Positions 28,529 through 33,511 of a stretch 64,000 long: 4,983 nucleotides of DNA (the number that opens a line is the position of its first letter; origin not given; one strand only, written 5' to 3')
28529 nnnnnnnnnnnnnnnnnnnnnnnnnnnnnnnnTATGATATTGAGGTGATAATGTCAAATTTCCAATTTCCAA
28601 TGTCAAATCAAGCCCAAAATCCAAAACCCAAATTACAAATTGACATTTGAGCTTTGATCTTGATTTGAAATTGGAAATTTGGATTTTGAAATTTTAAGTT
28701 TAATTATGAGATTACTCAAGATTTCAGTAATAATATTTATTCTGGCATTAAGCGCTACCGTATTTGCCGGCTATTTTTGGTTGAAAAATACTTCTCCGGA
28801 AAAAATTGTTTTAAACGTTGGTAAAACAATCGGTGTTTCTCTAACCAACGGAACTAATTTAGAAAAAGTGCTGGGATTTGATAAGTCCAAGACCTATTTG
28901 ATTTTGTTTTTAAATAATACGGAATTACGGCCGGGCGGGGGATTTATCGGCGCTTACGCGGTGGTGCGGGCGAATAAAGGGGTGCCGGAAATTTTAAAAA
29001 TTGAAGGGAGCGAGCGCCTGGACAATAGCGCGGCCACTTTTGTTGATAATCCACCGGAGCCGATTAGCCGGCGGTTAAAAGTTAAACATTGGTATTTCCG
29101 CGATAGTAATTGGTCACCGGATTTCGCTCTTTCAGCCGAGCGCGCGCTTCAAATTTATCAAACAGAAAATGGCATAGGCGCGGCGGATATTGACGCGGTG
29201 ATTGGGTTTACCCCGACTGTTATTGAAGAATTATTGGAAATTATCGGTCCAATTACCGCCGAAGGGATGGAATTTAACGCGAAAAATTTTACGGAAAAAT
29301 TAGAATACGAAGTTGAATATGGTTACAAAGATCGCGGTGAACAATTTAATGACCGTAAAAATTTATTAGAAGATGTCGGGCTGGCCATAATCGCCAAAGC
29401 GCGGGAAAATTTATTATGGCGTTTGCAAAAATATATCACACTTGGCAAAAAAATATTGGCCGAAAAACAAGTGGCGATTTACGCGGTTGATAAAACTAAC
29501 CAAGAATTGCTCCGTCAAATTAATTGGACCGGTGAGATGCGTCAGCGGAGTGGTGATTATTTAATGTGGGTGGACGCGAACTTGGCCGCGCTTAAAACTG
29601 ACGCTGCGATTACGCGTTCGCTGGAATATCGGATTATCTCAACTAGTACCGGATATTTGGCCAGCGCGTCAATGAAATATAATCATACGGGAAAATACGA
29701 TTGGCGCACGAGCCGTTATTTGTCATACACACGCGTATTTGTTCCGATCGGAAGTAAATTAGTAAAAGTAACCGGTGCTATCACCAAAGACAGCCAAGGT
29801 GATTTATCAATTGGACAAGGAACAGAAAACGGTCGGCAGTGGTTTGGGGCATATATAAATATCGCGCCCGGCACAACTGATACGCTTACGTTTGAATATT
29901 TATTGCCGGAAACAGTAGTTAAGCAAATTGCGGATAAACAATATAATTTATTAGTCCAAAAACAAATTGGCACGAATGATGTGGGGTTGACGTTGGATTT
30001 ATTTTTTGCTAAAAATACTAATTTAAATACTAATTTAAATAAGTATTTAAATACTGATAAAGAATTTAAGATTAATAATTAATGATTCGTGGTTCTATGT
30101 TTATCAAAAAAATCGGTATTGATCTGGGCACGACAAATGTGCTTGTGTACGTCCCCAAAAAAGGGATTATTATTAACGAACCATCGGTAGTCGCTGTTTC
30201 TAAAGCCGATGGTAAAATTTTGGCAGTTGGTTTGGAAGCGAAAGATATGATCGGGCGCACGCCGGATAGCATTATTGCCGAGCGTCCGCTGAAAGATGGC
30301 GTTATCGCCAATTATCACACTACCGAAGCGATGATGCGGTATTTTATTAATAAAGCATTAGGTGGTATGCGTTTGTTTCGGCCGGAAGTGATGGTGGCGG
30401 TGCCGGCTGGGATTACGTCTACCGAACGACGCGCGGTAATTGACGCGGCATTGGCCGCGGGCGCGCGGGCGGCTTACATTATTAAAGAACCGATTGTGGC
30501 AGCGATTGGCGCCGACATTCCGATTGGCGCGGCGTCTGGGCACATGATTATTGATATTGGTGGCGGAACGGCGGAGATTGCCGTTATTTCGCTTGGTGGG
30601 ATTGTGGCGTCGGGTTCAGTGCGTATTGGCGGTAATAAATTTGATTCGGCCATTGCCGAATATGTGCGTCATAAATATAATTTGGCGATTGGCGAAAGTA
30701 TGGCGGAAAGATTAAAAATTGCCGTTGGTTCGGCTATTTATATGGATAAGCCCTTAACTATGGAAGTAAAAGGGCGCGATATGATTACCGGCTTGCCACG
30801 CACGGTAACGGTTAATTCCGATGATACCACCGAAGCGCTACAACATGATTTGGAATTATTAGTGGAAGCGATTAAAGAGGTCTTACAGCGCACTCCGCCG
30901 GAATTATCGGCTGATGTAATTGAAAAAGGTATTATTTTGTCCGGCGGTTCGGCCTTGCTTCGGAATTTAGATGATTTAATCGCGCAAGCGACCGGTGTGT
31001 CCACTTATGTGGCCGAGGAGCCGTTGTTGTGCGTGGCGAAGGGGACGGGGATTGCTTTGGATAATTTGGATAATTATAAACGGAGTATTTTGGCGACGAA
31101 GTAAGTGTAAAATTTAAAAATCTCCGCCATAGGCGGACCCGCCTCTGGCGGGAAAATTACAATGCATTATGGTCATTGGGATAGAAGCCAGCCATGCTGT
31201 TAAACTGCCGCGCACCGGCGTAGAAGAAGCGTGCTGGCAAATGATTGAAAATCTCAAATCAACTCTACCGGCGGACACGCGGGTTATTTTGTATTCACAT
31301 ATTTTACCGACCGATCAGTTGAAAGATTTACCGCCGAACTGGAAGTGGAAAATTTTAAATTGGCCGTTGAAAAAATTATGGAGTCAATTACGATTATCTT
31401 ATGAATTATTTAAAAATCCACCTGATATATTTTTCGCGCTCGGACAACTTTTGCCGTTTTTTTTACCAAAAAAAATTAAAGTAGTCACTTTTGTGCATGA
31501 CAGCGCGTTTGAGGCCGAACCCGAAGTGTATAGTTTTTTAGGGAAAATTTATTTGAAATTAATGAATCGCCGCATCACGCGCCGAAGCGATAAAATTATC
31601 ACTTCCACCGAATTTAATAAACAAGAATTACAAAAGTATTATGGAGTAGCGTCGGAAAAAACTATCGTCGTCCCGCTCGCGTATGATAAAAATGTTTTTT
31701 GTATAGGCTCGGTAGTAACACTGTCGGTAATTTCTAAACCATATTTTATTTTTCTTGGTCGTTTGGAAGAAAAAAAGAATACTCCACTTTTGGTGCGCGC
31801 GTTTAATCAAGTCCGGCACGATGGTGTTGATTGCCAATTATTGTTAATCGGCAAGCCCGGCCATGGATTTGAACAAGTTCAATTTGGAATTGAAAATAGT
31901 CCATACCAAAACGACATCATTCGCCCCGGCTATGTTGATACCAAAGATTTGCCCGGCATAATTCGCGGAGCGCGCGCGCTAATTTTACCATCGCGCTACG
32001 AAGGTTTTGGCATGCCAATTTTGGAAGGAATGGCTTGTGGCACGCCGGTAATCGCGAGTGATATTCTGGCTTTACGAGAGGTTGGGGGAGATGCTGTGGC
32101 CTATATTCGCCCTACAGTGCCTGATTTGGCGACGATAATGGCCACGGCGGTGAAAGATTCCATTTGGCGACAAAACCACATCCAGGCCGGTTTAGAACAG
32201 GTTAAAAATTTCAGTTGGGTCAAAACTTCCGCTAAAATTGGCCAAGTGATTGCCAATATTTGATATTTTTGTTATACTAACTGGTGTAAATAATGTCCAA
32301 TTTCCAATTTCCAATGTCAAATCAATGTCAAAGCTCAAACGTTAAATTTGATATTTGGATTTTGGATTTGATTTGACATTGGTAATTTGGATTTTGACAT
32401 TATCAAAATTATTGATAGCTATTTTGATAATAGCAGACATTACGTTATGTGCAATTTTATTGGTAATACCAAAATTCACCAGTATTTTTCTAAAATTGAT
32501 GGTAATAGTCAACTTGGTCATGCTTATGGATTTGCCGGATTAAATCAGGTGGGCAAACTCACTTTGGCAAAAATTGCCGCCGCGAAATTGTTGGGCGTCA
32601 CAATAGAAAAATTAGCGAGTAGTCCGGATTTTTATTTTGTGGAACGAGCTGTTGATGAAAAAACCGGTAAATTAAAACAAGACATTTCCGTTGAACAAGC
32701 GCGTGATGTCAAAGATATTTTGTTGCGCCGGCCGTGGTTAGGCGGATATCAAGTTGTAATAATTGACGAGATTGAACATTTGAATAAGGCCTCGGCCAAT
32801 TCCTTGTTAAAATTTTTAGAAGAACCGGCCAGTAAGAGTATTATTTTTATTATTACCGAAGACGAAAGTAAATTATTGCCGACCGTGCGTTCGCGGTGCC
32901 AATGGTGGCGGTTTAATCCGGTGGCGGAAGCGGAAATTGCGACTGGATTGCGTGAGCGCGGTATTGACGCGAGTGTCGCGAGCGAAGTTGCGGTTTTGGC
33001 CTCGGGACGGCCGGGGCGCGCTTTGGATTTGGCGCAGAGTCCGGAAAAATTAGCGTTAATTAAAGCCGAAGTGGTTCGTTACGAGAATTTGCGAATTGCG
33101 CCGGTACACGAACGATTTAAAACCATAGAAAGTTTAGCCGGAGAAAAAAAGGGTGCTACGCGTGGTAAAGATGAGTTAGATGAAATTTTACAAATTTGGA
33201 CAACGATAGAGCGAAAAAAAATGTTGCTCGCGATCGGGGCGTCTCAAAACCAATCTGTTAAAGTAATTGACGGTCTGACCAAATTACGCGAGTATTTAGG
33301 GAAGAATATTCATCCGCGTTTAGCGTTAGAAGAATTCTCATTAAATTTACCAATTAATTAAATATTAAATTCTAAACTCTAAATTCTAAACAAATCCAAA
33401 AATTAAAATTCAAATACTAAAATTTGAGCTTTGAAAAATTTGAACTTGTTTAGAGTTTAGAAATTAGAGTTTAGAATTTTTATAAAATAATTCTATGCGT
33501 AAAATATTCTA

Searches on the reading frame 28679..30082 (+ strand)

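Call 59: search_protein_families(library=pfam, proteins=[window:28679-30082:+], max_evalue=0.0001)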
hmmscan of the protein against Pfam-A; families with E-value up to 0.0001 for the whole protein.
window:28679-30082:+ (467 aa): 1 family
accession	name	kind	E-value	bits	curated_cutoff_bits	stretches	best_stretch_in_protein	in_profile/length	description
PF13196.11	DUF4012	-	5.5e-30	105.2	28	1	69-211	2-142/144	Protein of unknown function (DUF4012)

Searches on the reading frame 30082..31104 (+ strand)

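Call 59: search_protein_families(library=pfam, proteins=[window:30082-31104:+], max_evalue=0.0001)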
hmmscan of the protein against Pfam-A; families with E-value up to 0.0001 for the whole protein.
window:30082-31104:+ (340 aa): 5 families
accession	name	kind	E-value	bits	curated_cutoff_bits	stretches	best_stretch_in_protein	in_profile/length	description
PF06723.19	MreB_Mbl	-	1.4e-132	441.9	27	1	9-333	2-326/327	MreB/Mbl protein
PF00012.26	HSP70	-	3.4e-12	45.8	20.6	1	102-203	135-242/599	Hsp70 protein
PF14450.12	FtsA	-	6.5e-12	46.4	31.8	1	156-313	2-112/127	Cell division protein FtsA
PF00022.25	Actin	-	2.4e-08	33.5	27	1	34-198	31-190/410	Actin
PF11104.14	PilM_2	-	3.2e-05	23.5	27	0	283-312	277-306/340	Type IV pilus assembly protein PilM;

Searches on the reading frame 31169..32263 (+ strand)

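Call 59: search_protein_families(library=pfam, proteins=[window:31169-32263:+], max_evalue=0.0001)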
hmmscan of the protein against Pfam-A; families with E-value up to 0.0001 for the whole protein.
window:31169-32263:+ (364 aa): 5 families
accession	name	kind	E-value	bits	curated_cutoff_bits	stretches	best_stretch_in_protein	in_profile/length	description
PF00534.26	Glycos_transf_1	-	5.3e-27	94.9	26.4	1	190-341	15-169/172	Glycosyl transferases group 1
PF13692.12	Glyco_trans_1_4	-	6.3e-24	85.3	27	1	191-322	2-134/142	Glycosyl transferases group 1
PF20706.3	GT4-conflict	-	6.8e-11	42.2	26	1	191-298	198-312/385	Family 4 Glycosyltransferase in conflict systems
PF13439.12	Glyco_transf_4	-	8.5e-11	42.6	28.5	1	38-173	21-167/170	Glycosyltransferase Family 4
PF13579.12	Glyco_trans_4_4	-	2.7e-05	25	29.7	1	100-170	92-157/158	Glycosyl transferase 4-like domain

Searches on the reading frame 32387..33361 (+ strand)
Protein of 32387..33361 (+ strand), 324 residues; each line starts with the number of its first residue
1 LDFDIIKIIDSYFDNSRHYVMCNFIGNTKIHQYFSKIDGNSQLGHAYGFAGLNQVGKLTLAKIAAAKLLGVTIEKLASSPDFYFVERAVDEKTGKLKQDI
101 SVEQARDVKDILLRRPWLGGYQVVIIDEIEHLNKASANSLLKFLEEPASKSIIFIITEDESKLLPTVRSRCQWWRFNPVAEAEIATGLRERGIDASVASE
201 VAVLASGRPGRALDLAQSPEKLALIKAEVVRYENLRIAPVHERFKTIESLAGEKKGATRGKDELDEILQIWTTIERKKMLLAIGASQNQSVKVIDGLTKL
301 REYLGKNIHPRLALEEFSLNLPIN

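Call 59: search_protein_families(library=pfam, proteins=[window:32387-33361:+], max_evalue=0.0001)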
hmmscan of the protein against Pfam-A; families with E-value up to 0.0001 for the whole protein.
window:32387-33361:+ (324 aa): 2 families
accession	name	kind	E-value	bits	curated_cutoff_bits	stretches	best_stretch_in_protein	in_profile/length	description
PF13177.12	DNA_pol3_delta2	-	8.5e-30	104.3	27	1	27-179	2-160/161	DNA polymerase III, delta subunit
PF00004.35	AAA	-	2e-06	28.7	21.2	1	49-172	3-124/131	ATPase family associated with various cellular activities (AAA)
